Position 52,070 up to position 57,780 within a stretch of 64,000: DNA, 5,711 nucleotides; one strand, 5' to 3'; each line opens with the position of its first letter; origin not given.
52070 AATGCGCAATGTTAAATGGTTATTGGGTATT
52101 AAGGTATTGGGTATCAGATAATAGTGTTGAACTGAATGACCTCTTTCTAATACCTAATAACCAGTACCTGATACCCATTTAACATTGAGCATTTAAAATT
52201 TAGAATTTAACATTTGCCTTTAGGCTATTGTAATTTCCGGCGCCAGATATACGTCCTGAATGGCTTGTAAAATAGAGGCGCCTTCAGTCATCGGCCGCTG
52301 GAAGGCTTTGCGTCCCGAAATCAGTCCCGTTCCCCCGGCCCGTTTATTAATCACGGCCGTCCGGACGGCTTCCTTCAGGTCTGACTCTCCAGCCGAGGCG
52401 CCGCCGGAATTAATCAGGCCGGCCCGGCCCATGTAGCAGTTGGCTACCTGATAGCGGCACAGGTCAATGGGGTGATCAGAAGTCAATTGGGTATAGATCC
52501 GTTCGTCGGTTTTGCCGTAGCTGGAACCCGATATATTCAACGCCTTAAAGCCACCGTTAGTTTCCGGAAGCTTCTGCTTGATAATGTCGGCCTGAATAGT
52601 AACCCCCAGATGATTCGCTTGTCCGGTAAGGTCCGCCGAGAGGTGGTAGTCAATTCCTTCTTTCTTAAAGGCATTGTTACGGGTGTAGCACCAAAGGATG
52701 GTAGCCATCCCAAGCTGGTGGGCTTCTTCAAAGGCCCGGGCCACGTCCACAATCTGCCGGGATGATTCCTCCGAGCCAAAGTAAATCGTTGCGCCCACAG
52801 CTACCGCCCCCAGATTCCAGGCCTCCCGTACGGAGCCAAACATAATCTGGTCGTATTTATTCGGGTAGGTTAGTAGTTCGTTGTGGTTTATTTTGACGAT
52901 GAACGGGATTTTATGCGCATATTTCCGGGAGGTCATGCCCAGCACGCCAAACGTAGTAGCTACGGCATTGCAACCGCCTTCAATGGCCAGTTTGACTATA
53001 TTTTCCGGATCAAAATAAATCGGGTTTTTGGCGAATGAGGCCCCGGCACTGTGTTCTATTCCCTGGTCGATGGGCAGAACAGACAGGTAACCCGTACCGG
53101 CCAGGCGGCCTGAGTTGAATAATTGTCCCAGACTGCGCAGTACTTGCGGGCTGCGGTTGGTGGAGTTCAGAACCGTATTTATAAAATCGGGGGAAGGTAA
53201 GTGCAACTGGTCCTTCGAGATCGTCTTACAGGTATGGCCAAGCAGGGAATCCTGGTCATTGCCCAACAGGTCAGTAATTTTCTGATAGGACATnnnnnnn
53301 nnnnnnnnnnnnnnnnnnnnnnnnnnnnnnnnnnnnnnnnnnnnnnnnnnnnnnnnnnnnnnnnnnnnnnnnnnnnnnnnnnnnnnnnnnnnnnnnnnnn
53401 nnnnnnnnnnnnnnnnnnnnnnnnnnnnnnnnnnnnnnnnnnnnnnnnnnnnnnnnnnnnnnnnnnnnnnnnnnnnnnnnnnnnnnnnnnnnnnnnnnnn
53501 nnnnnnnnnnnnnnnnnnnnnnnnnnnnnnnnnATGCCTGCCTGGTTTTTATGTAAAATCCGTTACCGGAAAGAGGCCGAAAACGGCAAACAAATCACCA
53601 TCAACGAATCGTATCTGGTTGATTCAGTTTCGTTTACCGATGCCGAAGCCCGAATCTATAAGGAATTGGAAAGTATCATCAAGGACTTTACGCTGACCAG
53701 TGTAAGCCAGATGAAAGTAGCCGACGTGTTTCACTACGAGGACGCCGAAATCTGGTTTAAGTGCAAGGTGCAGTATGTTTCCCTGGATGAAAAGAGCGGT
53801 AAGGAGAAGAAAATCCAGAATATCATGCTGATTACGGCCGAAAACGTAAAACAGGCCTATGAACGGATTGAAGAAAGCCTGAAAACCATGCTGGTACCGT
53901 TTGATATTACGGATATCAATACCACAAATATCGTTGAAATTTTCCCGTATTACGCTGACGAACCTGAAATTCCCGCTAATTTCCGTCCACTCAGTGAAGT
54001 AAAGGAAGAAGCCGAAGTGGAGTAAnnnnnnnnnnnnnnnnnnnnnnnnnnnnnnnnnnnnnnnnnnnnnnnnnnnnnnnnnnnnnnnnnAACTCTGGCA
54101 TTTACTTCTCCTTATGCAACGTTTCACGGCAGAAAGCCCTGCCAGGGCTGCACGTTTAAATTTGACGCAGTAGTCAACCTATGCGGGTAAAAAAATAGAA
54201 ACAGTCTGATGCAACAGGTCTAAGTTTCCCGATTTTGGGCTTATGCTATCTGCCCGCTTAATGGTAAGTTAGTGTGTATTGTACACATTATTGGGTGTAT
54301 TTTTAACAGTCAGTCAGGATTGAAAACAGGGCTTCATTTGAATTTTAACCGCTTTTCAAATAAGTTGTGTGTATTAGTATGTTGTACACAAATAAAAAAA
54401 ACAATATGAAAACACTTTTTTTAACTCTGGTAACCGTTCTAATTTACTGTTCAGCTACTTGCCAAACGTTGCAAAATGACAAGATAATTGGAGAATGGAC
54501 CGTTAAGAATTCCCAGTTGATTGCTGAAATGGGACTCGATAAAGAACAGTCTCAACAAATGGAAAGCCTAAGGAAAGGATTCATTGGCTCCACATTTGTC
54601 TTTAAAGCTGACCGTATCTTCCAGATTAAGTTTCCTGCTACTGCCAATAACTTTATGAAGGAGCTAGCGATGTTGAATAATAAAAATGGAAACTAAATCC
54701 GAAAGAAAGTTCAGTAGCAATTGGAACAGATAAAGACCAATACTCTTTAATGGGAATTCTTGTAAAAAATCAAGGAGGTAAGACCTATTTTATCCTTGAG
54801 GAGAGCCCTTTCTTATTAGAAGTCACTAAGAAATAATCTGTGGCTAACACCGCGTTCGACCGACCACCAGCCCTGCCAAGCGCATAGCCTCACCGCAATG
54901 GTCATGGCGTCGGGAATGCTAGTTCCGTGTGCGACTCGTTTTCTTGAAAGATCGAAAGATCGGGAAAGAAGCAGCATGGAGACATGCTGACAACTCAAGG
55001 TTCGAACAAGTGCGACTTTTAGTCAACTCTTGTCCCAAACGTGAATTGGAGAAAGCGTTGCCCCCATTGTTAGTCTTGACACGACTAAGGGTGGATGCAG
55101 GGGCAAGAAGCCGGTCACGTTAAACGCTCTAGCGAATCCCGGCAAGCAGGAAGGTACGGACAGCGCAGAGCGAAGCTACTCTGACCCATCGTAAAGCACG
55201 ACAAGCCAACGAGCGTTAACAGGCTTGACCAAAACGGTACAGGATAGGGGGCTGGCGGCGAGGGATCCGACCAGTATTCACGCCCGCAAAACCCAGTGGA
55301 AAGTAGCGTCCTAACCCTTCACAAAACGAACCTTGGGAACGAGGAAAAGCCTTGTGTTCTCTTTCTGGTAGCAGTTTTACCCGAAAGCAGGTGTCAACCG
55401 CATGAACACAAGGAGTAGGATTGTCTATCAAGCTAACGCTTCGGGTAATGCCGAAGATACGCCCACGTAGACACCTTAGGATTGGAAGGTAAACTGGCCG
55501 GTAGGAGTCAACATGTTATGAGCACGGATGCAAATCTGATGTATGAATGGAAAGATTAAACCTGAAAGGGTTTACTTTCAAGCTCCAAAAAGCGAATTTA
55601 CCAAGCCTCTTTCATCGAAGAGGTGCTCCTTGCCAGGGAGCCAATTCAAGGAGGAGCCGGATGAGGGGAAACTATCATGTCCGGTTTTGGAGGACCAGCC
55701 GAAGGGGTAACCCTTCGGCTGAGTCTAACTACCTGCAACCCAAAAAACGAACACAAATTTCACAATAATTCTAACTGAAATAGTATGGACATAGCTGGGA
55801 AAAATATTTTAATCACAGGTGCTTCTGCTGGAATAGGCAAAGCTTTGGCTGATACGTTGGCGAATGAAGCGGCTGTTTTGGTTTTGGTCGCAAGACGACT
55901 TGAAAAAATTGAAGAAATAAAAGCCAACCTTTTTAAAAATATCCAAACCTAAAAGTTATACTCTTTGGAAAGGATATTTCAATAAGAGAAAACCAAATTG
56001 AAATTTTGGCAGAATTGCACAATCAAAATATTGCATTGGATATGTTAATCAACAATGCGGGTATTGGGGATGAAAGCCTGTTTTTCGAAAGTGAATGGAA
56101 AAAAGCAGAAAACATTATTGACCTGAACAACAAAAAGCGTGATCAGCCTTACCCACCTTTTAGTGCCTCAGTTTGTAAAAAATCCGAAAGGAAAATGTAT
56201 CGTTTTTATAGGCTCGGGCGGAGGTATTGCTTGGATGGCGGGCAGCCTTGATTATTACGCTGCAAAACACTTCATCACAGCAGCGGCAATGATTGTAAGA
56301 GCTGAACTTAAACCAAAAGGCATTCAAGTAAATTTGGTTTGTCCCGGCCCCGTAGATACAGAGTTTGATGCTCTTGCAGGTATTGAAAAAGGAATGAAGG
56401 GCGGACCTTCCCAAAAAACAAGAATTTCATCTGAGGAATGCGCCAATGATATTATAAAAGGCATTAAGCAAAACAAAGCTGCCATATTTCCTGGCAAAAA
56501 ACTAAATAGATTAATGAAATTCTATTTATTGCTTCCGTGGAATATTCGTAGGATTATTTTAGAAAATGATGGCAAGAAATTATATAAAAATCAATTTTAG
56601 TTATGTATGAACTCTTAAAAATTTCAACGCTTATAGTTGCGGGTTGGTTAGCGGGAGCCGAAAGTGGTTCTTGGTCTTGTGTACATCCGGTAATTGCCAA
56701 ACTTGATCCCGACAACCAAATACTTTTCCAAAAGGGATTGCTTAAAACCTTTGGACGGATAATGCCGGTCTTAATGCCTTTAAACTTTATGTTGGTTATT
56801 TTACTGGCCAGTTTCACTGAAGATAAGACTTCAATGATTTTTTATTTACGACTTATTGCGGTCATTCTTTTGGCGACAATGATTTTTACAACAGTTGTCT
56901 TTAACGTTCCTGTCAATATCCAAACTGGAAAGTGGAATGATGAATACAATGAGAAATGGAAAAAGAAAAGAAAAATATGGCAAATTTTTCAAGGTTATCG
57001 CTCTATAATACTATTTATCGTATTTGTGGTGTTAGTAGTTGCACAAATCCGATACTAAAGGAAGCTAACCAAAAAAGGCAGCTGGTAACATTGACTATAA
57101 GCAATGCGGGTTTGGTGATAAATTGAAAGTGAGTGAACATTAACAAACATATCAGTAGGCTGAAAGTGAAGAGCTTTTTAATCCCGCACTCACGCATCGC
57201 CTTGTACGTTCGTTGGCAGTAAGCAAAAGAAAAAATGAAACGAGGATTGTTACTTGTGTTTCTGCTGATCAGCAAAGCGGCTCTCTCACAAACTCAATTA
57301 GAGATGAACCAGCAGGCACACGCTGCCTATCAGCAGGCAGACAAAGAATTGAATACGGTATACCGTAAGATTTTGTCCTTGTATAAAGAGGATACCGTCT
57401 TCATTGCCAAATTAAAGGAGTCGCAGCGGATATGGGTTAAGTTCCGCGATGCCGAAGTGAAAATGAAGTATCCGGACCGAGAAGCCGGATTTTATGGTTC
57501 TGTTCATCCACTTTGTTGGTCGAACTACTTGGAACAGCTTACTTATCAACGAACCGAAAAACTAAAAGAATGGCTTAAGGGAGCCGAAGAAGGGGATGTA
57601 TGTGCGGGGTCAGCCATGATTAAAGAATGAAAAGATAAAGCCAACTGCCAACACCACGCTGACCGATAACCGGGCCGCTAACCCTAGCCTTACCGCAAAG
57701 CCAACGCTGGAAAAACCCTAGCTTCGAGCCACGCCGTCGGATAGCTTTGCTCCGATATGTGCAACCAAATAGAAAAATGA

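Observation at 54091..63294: Integrase-less, attC-like gene-cassette array (CALIN-like) in a Bacteroidota-type chromosome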

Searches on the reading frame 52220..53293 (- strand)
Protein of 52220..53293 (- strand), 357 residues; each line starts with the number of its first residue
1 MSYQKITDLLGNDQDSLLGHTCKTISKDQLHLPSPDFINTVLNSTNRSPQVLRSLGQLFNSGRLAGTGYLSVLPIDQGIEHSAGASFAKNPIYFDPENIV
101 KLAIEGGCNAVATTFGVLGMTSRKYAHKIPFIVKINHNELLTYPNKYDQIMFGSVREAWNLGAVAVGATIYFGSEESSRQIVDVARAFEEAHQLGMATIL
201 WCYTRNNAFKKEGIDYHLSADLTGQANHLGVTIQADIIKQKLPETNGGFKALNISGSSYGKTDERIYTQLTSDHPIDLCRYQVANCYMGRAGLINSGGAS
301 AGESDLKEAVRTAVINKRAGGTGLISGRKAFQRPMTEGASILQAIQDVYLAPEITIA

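Call 59: list_cluster_members(proteins=[window:52220-53293:-, window:57235-57630:+, window:58329-58919:+, window:62423-62857:+, window:35000-37258:-, window:7889-10396:-])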
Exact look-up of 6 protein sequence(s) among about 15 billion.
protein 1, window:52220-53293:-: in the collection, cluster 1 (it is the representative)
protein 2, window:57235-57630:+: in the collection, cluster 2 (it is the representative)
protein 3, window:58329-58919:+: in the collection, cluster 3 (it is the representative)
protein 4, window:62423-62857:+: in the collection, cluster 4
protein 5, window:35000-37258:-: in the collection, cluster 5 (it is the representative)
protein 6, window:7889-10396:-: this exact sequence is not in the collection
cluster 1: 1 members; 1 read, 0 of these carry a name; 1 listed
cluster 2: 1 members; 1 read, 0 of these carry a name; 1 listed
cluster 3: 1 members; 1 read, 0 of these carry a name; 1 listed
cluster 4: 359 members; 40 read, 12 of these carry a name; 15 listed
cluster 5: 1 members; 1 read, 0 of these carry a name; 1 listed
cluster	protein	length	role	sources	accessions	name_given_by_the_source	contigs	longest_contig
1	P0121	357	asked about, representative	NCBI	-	-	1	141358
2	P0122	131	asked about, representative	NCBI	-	-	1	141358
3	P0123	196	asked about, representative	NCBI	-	-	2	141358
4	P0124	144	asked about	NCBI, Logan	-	-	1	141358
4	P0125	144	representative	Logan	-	-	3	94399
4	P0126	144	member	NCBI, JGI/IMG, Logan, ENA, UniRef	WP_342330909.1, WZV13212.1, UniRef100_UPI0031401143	VOC family protein [Pedobacter sp. FW305-3-2-15-E-R2A2] | catechol 2,3-dioxygenase-like lactoylglutathione lyase family enzyme | VOC family protein n=1 Tax=Pedobacter sp. FW305-3-2-15-E-R2A2 TaxID=3140251 ...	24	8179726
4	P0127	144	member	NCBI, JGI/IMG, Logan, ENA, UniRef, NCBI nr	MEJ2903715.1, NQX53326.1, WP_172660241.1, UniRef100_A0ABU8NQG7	VOC family protein [Pedobacter panaciterrae] | Lactoylglutathione lyase and related lyases | VOC family protein n=1 Tax=Pedobacter panaciterrae TaxID=363849 RepID=A0ABU8NQG7_9SPHI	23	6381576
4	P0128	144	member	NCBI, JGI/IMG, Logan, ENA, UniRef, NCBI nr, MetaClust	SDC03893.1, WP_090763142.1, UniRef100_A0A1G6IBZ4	VOC family protein [Pedobacter soli] | Catechol 2,3-dioxygenase n=1 Tax=Pedobacter soli TaxID=390242 RepID=A0A1G6IBZ4_9SPHI | \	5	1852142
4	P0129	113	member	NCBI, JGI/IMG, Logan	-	hypothetical protein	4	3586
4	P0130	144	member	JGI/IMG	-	catechol 2,3-dioxygenase-like lactoylglutathione lyase family enzyme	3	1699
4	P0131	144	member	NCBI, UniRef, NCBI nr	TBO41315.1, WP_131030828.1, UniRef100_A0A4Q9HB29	VOC family protein [Pedobacter kyonggii] | VOC family protein n=1 Tax=Pedobacter kyonggii TaxID=1926871 RepID=A0A4Q9HB29_9SPHI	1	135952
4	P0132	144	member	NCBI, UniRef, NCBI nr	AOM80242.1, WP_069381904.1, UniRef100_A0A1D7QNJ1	VOC family protein [Pedobacter steynii] | Glyoxalase n=1 Tax=Pedobacter steynii TaxID=430522 RepID=A0A1D7QNJ1_9SPHI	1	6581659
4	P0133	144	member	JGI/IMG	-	catechol 2,3-dioxygenase-like lactoylglutathione lyase family enzyme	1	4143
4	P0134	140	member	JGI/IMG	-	catechol 2,3-dioxygenase-like lactoylglutathione lyase family enzyme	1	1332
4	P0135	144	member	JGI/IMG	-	catechol 2,3-dioxygenase-like lactoylglutathione lyase family enzyme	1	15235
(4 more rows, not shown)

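Call 62: find_encoding_contigs(protein=P0127, flank=6000, max_places=3)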
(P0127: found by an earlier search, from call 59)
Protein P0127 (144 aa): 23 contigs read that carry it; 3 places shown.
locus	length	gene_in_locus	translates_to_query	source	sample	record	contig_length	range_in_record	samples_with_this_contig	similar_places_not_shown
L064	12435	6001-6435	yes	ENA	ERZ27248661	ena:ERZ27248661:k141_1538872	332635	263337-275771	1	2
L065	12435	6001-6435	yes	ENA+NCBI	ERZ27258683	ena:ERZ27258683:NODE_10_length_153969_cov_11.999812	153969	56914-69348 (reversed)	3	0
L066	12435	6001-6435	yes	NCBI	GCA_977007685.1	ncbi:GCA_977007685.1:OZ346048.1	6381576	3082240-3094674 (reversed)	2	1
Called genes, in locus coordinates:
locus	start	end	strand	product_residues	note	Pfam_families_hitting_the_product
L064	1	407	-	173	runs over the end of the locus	-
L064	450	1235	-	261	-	PF14321:DUF4382, PF13620:CarboxypepD_reg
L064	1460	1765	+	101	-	-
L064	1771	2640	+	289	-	-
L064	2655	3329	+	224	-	PF00072:Response_reg, PF00486:Trans_reg_C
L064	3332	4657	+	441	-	PF00512:HisKA (weak), PF02518:HATPase_c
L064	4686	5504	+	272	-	PF00581:Rhodanese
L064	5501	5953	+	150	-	PF00165:HTH_AraC, PF12833:HTH_18, PF00165:HTH_AraC (weak)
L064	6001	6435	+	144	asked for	PF00903:Glyoxalase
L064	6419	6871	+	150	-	PF07606:DUF1569 (weak)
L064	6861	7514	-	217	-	PF10067:DUF2306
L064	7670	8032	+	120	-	PF01638:HxlR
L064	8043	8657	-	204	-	PF02463:SMC_N (faint), PF13555:AAA_29 (weak), PF00005:ABC_tran, PF13304:AAA_21 (faint)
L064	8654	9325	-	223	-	PF00528:BPD_transp_1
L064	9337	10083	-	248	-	PF13531:SBP_bac_11, PF01547:SBP_bac_1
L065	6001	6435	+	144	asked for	PF00903:Glyoxalase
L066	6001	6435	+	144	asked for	PF00903:Glyoxalase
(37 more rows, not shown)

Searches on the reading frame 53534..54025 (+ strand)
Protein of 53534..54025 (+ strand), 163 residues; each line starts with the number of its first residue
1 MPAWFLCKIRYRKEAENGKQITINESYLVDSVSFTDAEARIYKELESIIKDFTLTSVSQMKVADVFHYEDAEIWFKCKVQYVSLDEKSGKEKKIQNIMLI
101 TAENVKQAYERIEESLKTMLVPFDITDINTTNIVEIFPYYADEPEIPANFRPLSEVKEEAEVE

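Call 10: find_encoding_contigs(protein=window:53534-54025:+, flank=10000, max_places=10)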
Protein window:53534-54025:+ (163 aa): 1 contig read that carries it; 1 place shown.
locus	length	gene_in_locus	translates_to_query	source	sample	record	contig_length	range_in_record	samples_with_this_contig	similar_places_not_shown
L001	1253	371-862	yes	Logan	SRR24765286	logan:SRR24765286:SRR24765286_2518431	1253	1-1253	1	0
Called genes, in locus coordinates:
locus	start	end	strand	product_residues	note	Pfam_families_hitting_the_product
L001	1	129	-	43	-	?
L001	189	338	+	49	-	-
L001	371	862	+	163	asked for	PF14902:DUF4494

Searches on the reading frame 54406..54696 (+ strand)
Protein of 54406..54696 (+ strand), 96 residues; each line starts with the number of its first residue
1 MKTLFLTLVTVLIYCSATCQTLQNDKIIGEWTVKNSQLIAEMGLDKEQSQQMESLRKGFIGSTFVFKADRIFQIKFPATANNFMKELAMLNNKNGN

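Call 13: search_protein_families(library=pfam, proteins=[window:54406-54696:+], max_evalue=0.01)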
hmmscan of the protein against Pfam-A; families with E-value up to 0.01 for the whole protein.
window:54406-54696:+ (96 aa): 0 families

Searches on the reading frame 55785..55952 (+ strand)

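Call 13: search_protein_families(library=pfam, proteins=[window:55785-55952:+], max_evalue=0.01)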
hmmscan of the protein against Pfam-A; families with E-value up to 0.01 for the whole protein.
window:55785-55952:+ (55 aa): 4 families
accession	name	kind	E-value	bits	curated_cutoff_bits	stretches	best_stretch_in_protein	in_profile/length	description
PF00106.31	adh_short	-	3.6e-09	36.8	26.6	1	6-50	1-45/195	short chain dehydrogenase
PF08659.16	KR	-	0.00094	19.6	22.6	1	8-45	3-41/180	KR domain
PF02882.25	THF_DHG_CYH_C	-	0.0019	17.9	27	1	2-45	33-76/160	Tetrahydrofolate dehydrogenase/cyclohydrolase, NAD(P)-binding domain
PF01370.27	Epimerase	-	0.0085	16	20.9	1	8-41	1-34/240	NAD dependent epimerase/dehydratase family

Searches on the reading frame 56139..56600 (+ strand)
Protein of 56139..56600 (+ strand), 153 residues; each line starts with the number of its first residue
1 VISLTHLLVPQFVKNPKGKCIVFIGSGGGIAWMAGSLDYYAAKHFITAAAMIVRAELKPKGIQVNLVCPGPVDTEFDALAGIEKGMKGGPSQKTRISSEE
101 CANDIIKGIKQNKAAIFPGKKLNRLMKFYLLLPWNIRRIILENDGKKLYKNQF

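Call 13: search_protein_families(library=pfam, proteins=[window:56139-56600:+], max_evalue=0.01)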
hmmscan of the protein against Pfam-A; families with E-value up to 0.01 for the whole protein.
window:56139-56600:+ (153 aa): 2 families
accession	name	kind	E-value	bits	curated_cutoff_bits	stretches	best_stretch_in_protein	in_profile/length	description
PF00106.31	adh_short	-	2.4e-13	50.5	26.6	1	2-77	113-187/195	short chain dehydrogenase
PF13561.12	adh_short_C2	-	1.4e-08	35.1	27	1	5-82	112-184/236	Enoyl-(Acyl carrier protein) reductase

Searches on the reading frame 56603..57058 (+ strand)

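Call 13: search_protein_families(library=pfam, proteins=[window:56603-57058:+], max_evalue=0.01)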
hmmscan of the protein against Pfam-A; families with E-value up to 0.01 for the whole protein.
window:56603-57058:+ (151 aa): 1 family
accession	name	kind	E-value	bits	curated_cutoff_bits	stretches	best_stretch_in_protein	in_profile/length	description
PF08592.16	Anthrone_oxy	-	1.5e-06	28.8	27.3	1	58-142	12-105/106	Anthrone oxygenase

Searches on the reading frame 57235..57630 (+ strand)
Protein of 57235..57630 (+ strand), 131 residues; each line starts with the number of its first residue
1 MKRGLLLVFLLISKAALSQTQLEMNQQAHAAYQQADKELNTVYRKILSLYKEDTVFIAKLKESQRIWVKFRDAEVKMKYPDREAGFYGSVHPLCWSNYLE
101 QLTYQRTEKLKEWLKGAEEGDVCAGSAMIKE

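Call 13: search_protein_families(library=pfam, proteins=[window:57235-57630:+], max_evalue=0.01)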
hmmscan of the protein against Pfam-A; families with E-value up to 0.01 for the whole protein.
window:57235-57630:+ (131 aa): 1 family
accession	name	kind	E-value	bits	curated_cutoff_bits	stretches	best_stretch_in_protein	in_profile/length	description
PF07007.17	LprI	-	1.6e-20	73.9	22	1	16-110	6-106/106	Lysozyme inhibitor LprI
